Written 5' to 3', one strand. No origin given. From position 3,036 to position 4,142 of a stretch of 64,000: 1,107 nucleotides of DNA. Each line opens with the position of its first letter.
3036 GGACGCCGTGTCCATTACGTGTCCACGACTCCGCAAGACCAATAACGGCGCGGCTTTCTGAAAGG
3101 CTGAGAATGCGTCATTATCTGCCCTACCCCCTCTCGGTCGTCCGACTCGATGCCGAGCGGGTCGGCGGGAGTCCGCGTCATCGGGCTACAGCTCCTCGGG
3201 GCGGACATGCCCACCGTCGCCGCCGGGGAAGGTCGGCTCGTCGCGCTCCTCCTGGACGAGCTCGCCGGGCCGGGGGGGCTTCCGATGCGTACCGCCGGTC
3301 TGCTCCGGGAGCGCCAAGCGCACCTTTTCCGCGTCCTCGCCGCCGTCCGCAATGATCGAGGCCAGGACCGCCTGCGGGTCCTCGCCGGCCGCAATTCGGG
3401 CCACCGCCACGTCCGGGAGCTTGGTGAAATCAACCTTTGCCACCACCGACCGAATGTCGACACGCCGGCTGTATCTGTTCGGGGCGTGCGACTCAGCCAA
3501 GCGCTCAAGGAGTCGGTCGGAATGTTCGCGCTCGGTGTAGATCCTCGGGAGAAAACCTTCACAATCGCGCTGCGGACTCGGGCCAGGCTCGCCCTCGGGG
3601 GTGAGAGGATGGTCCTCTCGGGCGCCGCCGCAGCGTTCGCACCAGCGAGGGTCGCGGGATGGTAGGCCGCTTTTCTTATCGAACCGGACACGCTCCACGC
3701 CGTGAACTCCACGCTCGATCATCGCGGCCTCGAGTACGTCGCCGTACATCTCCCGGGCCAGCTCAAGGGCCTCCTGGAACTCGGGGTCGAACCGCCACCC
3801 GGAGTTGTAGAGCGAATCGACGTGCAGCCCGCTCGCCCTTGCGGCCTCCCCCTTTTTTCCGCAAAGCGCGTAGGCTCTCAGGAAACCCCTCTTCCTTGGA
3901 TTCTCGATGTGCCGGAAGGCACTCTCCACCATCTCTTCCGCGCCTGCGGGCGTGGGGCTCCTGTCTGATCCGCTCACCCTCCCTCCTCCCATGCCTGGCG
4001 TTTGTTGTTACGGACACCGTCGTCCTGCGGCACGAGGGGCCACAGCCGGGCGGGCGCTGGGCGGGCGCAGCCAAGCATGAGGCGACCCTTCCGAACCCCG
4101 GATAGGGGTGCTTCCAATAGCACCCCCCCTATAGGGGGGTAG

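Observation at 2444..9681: Compact phage-satellite-like (PICI/P4-style) integrative island next to tRNA-Cys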

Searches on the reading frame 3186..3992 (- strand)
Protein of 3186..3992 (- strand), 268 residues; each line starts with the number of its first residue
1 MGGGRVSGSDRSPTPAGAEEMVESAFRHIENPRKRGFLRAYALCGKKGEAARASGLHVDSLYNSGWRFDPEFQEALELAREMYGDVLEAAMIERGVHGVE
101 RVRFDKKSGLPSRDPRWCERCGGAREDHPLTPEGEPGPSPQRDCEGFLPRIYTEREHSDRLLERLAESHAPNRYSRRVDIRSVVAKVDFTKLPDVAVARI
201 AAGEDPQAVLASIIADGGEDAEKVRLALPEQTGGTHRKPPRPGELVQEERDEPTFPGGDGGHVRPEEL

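Call 4: search_protein_families(library=pfam, proteins=[window:3186-3992:-], max_evalue=0.1)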
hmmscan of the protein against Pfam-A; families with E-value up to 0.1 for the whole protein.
window:3186-3992:- (268 aa): 1 family
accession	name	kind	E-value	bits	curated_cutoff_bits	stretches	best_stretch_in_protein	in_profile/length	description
PF24331.1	Phage_zn_bind_7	-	0.028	14.7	27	1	114-129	9-24/28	Mycobacterial phage zinc binding domain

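Call 9: search_protein_families(library=phrogs, proteins=[window:3186-3992:-], max_evalue=0.01)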
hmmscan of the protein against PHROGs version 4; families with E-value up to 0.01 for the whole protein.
window:3186-3992:- (268 aa): 1 family
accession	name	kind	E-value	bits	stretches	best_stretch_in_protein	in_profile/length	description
phrog_4044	-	head and packaging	4.9e-17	63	1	28-180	23-134/180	terminase small subunit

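Call 10: search_protein_families(library=ncbifam, proteins=[window:3186-3992:-], max_evalue=0.01)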
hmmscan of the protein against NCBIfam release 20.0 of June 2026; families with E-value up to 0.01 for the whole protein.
window:3186-3992:- (268 aa): 0 families

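Call 14: search_dna_similar(query=window:3186-3992:-, collection=phages, mode=protein, max_evalue=0.001, max_rows=30)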
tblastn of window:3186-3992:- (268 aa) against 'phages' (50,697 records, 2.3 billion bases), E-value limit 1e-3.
Records with a match: 1; places in all: 1; records where one place covers at least 80% of the query: 0.
Best place of each record, by identity: <60% 1.
By first word of the organism name: Ruegeria 1.
By host as written in the record: Ruegeria sp. AU67 1.
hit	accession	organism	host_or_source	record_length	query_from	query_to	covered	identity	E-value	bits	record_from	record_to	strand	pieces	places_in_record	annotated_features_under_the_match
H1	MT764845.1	Ruegeria phage Tedan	Ruegeria sp. AU67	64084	22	171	56%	30.3%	6e-4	47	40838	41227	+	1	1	hypothetical protein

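Call 16: get_annotated_region(hit=H1, flank=6000)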
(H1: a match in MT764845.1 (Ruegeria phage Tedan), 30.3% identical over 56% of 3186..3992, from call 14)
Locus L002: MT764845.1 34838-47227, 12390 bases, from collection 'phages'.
description: Ruegeria phage Tedan, complete genome.
organism: Ruegeria phage Tedan (NCBI taxid 2759200)
taxonomy: Viruses; Duplodnaviria; Heunggongvirae; Uroviricota; Caudoviricetes
host: Ruegeria sp. AU67; source: Tedania anhelans; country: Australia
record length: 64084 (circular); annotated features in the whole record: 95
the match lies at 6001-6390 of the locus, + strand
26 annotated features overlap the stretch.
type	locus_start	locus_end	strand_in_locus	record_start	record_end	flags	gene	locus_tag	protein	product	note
CDS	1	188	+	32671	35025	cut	-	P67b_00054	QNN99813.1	hypothetical protein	-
CDS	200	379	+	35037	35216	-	-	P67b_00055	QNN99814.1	hypothetical protein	-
CDS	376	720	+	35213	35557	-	-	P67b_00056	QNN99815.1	hypothetical protein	-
CDS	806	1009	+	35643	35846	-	-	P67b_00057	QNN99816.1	hypothetical protein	-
CDS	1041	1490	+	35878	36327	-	-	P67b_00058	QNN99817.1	hypothetical protein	-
CDS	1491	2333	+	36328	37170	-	-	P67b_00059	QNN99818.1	hypothetical protein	-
CDS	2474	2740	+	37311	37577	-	-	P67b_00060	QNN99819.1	hypothetical protein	-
CDS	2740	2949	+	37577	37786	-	-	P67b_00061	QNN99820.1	hypothetical protein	-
CDS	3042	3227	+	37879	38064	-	-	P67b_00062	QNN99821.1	hypothetical protein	-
CDS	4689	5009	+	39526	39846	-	-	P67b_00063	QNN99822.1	hypothetical protein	-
CDS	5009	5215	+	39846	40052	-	-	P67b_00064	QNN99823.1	hypothetical protein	-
CDS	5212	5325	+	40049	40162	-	-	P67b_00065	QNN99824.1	hypothetical protein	-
CDS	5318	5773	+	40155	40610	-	-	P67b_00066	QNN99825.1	hypothetical protein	-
CDS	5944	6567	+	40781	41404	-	-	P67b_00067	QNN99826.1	hypothetical protein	-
CDS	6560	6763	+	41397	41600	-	-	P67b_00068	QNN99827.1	hypothetical protein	-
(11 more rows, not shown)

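Call 17: find_homologous_proteins(query=window:3186-3992:-, max_evalue=0.001)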
Query window:3186-3992:- (268 aa): 6 proteins with E <= 0.001 among 5118 candidates.
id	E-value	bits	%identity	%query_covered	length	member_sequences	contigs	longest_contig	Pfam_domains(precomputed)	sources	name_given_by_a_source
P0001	7.9e-173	591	100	98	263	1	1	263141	-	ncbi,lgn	ncbi:MAG: hypothetical protein WD960_11720 [Gemmatimonadota bacterium]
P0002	7.6e-102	359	66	94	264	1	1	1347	-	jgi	jgi:hypothetical protein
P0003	5.5e-94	333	63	91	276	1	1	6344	-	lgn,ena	-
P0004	2.7e-56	209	51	82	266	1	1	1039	-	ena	-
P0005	4.8e-56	208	50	83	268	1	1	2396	-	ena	-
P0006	3.1e-54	202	61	61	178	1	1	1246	-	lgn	-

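Call 18: find_encoding_contigs(protein=P0003, flank=10000)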
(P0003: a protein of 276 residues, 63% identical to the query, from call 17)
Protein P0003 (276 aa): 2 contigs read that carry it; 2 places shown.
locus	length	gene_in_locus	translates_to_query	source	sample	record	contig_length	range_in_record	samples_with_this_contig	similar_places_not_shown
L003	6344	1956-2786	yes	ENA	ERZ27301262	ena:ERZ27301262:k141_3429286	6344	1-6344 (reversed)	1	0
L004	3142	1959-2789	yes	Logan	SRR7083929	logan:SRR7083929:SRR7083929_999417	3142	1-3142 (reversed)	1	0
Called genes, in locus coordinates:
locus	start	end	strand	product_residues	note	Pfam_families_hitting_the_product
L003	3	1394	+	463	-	?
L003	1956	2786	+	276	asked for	-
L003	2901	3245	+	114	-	PF12728:HTH_17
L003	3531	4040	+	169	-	-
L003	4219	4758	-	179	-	-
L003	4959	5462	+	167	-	-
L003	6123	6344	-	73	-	?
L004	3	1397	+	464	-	?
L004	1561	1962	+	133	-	-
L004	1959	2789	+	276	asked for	-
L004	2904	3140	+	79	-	?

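Call 19: find_encoding_contigs(protein=P0001, flank=10000)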
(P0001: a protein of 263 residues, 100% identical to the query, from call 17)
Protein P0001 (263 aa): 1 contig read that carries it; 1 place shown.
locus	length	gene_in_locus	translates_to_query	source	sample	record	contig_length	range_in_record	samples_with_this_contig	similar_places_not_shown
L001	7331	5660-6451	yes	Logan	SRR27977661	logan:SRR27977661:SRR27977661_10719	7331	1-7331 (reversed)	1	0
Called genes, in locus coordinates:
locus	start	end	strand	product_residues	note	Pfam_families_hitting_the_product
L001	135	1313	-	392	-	PF02899:Phage_int_SAM_1 (weak), PF00589:Phage_integrase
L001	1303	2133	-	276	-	-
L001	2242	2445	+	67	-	-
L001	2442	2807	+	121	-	-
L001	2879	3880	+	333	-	PF09250:Prim-Pol (weak)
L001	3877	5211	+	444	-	PF13481:AAA_25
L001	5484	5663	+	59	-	-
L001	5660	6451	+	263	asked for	-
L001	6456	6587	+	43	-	-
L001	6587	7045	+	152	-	-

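Call 33: search_solved_structures(query=A1, max_evalue=10, show_alignments=2)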
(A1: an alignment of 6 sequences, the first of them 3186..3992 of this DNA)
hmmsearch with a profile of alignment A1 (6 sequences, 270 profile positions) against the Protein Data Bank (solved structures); distinct sequences matched with E-value up to 10: 2.
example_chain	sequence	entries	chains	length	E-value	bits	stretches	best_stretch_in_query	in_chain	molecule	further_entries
1v9p_A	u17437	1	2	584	0.23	13.8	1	91-154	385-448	DNA ligase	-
1dgs_A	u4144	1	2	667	1.2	11.5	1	91-153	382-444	DNA LIGASE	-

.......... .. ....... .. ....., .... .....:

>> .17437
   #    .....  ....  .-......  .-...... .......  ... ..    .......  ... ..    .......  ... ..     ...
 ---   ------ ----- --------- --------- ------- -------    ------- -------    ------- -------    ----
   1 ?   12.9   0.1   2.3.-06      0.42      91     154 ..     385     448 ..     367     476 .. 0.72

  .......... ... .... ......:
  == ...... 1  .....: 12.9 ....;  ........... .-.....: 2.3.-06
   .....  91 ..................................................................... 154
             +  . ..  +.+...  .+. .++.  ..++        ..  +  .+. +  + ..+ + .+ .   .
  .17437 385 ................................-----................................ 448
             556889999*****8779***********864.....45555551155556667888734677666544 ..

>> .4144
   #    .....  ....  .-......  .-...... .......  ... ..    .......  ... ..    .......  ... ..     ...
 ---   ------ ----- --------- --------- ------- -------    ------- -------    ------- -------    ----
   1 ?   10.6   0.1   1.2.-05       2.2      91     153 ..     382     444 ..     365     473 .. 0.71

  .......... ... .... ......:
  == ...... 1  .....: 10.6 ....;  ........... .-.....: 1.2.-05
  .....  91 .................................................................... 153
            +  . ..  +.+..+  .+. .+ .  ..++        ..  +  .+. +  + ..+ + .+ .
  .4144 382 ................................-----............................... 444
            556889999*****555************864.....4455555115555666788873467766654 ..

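Call 34: find_related_loci(query=A1, collection=genome_contigs, flank=10000)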
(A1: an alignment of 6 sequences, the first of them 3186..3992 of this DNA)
Query A1 (268 aa) in genome_contigs; peptide patterns used: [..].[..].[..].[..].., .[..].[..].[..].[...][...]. (x = any residue, [..] = any of these).
39 stretches matched a pattern; 1 encode a relative of the query (tblastn E <= 1e-3); 1 distinct loci.
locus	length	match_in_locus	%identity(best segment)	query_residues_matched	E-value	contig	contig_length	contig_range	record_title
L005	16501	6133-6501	30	37-178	3e-7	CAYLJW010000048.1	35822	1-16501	MAG TPA_asm: uncultured Ardenticatenaceae bacterium isolate binchicken_co350_185 genome assembly, contig: NODE_1693_leng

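Call 35: find_related_loci(query=A1, collection=viral_contigs, flank=10000)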
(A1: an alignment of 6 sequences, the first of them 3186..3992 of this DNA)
Query A1 (268 aa) in viral_contigs; peptide patterns used: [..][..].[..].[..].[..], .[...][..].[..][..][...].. (x = any residue, [..] = any of these).
40 stretches matched a pattern; 2 encode a relative of the query (tblastn E <= 1e-3); 2 distinct loci.
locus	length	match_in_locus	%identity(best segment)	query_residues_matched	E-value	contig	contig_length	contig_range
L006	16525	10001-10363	25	33-192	2e-9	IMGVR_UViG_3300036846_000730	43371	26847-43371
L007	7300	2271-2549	27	2-100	2e-5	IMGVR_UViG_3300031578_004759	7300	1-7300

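Call 39: search_protein_families(library=pfam, proteins=[L006:10362-11768:+, L007:2714-4030:+, L005:6497-7927:+, L006:9938-10384:+, L007:2253-2714:+, L005:6064-6594:+, L006:11867-14047:+, L007:4030-5466:+, L005:7951-9477:+, L002:5944-6567:+], max_evalue=0.01)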
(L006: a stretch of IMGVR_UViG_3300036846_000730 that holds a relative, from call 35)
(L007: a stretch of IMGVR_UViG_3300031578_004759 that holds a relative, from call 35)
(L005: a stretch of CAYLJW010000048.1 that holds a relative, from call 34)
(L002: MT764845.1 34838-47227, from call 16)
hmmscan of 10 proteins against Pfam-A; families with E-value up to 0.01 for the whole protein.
L006:10362-11768:+ (468 aa): 1 family
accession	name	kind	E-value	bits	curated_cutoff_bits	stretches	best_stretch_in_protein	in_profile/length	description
PF04466.19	Terminase_3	-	6.3e-12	45.9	23.2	1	59-221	7-180/201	Phage terminase large subunit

L007:2714-4030:+ (438 aa): 2 families
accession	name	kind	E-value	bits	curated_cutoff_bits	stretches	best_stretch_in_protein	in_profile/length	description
PF03237.21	Terminase_6N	-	2.8e-13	50.5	22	1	44-252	2-211/215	Terminase large subunit, T4likevirus-type, N-terminal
PF04466.19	Terminase_3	-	0.00051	20.1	23.2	1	40-225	3-185/201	Phage terminase large subunit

L005:6497-7927:+ (476 aa): 0 families

L006:9938-10384:+ (148 aa): 1 family
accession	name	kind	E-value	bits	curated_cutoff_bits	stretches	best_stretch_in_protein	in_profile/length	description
PF20901.3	Sf6_terminase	-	0.00019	21.9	27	1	29-125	12-103/106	Bacteriophage Sf6, terminase small subunit-like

L007:2253-2714:+ (153 aa): 1 family
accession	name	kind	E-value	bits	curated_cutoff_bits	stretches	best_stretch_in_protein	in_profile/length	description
PF13022.12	HTH_Tnp_1_2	-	0.0059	17.1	27.9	1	47-81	28-62/122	Helix-turn-helix of insertion element transposase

L005:6064-6594:+ (176 aa): 0 families

L006:11867-14047:+ (726 aa): 0 families

L007:4030-5466:+ (478 aa): 1 family
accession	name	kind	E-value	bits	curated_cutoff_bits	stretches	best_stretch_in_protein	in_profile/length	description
PF13264.11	DUF4055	-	3.3e-28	99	25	1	250-385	1-140/140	Domain of unknown function (DUF4055)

L005:7951-9477:+ (508 aa): 0 families

L002:5944-6567:+ (207 aa): 1 family
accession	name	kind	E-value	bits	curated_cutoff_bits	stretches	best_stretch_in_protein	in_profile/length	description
PF13518.12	HTH_28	-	0.0015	19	25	1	33-71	2-39/52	Helix-turn-helix domain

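Call 40: predict_structure(alignment_id=A1)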
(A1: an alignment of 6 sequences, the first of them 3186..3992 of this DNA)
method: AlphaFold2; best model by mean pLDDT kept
length: 268 residues; sequences in the alignment: 6
mean_pLDDT: 69.4   pTM: 0.41
mean pLDDT of the five models: 69.4, 66.5, 59.8, 59.6, 59.1
residues with pLDDT >= 90: 26; 70-90: 137; 50-70: 37; < 50: 68
segments of 3 or more residues with pLDDT < 50: 1-12, 168-185, 231-268
pLDDT, mean of each block of 10 residues (from residue 1): 41 69 89 92 86 85 84 89 75 63 78 87 90 88 88 63 51 36 51 79 75 86 77 34 39 34 37
secondary structure, 60 per line:
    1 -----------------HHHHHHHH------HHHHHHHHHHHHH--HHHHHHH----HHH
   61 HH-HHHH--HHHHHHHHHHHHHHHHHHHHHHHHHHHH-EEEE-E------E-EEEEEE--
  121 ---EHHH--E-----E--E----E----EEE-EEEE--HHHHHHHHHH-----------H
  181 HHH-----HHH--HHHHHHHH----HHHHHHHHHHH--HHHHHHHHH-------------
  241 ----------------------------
elements in order: H18-25 H32-44 H47-53 H58-62 H64-67 H70-97 E99-102 E113-118 E149-151 E153-156 H159-168 H180-183 H194-201 H206-216 H219-227

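Call 43: fold_search(model_id=the predicted structure, library=pdb)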
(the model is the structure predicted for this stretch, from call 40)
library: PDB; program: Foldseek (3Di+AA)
matches with E <= 10: 79; with E <= 0.001: 0
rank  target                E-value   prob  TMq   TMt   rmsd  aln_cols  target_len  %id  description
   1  5mqq_B                1.2e+00  0.08  0.11  0.13  12.6        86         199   13  Transcriptional repressor AmtR of corynebacterium glutamicum (released 2017-03-15)
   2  6dv9_F                1.3e+00  0.07  0.15  0.21  23.4       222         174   17  Crystal structure of Mycobacterium tuberculosis transcription initiation complex(ECF sigma factor L) containing 5nt RN (released 2019-02-20)
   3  5dy1_A                1.4e+00  0.06  0.11  0.14  12.1        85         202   10  Crystal of Selenomethionine substituted AmtR from Corynebacterium glutamicum (released 2016-01-13)
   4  5e57_A                1.6e+00  0.16  0.17  0.21  10.3        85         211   16  Crystal structure of Mycobacterium smegmatis AmtR (released 2016-09-28)
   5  1p4w_MODEL_1_A        1.6e+00  0.15  0.15  0.36   7.8        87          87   14  Solution structure of the DNA-binding domain of the Erwinia amylovora RcsB protein (released 2003-06-17)
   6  7xyb_G                2.6e+00  0.12  0.15  0.22   7.7        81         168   18  The cryo-EM structure of an AlpA-loaded complex (released 2022-07-20)
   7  5dy0_D                2.9e+00  0.08  0.14  0.16  10.4        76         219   16  Crystal of AmtR from Corynebacterium glutamicum in complex with DNA (released 2016-01-13)
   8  4cfo_A                3.1e+00  0.09  0.11  0.09  10.2        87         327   15  Structure of Lytic Transglycosylase MltC from Escherichia coli in complex with tetrasaccharide at 2.9 A resolution. (released 2014-07-23)
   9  1qv9_A                3.1e+00  0.07  0.16  0.16  11.0        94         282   18  Coenzyme F420-dependent methylenetetrahydromethanopterin dehydrogenase (Mtd) from Methanopyrus kandleri: A methanogeni (released 2003-11-11)
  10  5mqq_A                3.1e+00  0.04  0.11  0.14  12.3        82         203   15  Transcriptional repressor AmtR of corynebacterium glutamicum (released 2017-03-15)
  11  5mqq_C                3.1e+00  0.04  0.11  0.13  12.0        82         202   12  Transcriptional repressor AmtR of corynebacterium glutamicum (released 2017-03-15)
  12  3vfz_B                3.5e+00  0.15  0.14  0.45   6.2        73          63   16  Crystal structure of -35 promoter binding domain of SigD of Mycobacterium tuberculosis (released 2013-02-13)
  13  2ao9_F                3.5e+00  0.13  0.17  0.34   5.9        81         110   11  Structural Genomics, The crystal structure of a Phage protein (phBC6A51) from Bacillus cereus ATCC 14579 (released 2005-09-27)
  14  9k31_A                3.5e+00  0.08  0.11  0.05  10.4        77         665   16  Cryo-EM structure of the YnpsCas9-guide RNA-target DNA complex (released 2026-02-04)
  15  7wde_A                3.5e+00  0.04  0.13  0.08  12.8       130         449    8  Crystal structure of the P450 BM3 heme domain mutant F87L in complex with N-imidazolyl-hexanoyl-L-phenylalanine, styre (released 2022-12-28)
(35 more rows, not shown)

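Call 44: fold_search(model_id=the predicted structure, library=viral)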
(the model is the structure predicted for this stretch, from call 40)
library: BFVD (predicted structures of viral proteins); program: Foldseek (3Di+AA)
matches with E <= 10: 212; with E <= 0.001: 12
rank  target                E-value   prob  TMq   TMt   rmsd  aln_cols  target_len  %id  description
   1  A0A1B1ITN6            2.9e-06  1.00  0.34  0.40  23.1       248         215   22  (no name in the UniProt tables at hand)
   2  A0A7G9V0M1            5.7e-06  1.00  0.37  0.47   5.6       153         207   28  (no name in the UniProt tables at hand)
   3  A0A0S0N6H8            1.6e-05  1.00  0.34  0.31  17.7       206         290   23  Putative terminase small subunit [Pseudomonas phage PaMx28]
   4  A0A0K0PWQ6            2.9e-05  1.00  0.31  0.42  16.2       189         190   24  Terminase small subunit [Roseobacter phage RDJL Phi 2]
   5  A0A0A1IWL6            7.7e-05  1.00  0.30  0.45  20.3       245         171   21  Terminase small subunit [Pseudomonas phage vB_PaeS_PAO1_Ab18]
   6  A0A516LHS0            1.3e-04  1.00  0.34  0.30  16.7       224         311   20  (no name in the UniProt tables at hand)
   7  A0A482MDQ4            1.8e-04  1.00  0.30  0.32  17.7       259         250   20  (no name in the UniProt tables at hand)
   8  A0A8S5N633            2.6e-04  1.00  0.25  0.34  18.0       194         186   15  Terminase small subunit [Siphoviridae sp. ctfWC31]
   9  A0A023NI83            3.7e-04  1.00  0.33  0.40  19.6       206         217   18  (no name in the UniProt tables at hand)
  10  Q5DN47                5.8e-04  1.00  0.30  0.38  15.5       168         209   21  Gp58 [Alphaproteobacteria phage PhiJL001]
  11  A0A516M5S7            7.4e-04  1.00  0.30  0.34  16.7       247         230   14  (no name in the UniProt tables at hand)
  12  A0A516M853            7.8e-04  1.00  0.30  0.41  23.8       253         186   17  (no name in the UniProt tables at hand)
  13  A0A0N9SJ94            1.3e-03  1.00  0.30  0.44  19.1       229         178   18  Putative small terminase [Pseudomonas phage POR1]
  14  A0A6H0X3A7            1.7e-03  1.00  0.31  0.43  10.4       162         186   20  (no name in the UniProt tables at hand)
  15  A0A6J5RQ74            2.3e-03  1.00  0.31  0.57  14.3       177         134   18  Terminase small subunit [uncultured Caudovirales phage]
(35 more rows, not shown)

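Call 60: find_related_loci(query=A1, collection=metagenome_contigs, flank=10000)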
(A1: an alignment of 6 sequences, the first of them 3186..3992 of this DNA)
Query A1 (268 aa) in metagenome_contigs; peptide patterns used: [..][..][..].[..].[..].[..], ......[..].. (x = any residue, [..] = any of these).
256 stretches matched a pattern; 2 encode a relative of the query (tblastn E <= 1e-3); 2 distinct loci.
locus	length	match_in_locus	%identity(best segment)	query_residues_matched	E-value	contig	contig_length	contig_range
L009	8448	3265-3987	46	3-252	3e-65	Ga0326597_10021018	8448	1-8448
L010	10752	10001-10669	49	3-221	2e-63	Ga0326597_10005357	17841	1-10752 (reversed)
